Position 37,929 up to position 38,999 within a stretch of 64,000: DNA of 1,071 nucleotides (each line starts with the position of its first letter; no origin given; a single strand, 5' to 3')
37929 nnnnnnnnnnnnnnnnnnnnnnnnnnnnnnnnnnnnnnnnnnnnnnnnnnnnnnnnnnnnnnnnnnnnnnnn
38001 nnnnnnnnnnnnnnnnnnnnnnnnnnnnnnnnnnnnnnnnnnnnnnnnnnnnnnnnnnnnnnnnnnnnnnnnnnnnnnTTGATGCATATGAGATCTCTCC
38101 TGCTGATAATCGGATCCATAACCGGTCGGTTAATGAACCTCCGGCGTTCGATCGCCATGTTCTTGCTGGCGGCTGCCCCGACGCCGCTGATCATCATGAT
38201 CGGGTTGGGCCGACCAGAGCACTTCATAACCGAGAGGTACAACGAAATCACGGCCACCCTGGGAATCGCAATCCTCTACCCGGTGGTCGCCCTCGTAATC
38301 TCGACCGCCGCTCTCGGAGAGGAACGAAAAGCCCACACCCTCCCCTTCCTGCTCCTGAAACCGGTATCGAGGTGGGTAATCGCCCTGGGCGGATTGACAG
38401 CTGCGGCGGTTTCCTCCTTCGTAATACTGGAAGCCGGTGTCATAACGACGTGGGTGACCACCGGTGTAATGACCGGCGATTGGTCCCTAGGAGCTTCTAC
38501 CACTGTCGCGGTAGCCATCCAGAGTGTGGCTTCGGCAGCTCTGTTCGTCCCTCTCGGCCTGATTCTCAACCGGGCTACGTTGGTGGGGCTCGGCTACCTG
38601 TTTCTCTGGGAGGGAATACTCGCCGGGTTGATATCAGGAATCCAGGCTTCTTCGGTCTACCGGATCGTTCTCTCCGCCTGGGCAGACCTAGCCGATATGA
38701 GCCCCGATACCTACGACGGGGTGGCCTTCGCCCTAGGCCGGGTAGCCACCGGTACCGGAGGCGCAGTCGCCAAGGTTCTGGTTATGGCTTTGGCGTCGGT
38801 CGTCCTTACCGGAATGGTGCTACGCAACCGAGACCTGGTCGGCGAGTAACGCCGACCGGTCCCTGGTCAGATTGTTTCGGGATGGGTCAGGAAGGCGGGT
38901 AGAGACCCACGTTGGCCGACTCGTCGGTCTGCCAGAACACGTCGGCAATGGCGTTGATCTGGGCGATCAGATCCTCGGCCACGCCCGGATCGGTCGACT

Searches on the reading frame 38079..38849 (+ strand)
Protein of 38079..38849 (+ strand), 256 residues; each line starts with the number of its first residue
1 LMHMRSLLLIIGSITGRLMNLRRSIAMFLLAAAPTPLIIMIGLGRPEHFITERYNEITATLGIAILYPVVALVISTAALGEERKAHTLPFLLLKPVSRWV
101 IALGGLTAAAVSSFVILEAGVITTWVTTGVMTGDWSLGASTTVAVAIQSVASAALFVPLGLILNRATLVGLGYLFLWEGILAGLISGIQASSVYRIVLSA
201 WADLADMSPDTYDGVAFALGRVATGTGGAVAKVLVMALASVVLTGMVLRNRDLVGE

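Call 59: search_protein_families(library=pfam, proteins=[window:38079-38849:+], max_evalue=0.00001)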
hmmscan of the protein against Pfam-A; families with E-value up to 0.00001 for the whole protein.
window:38079-38849:+ (256 aa): 1 family
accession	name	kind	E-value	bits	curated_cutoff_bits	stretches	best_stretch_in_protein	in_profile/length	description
PF12679.13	ABC2_membrane_2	-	9e-10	38.7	27.2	1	56-176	72-194/283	ABC-2 family transporter protein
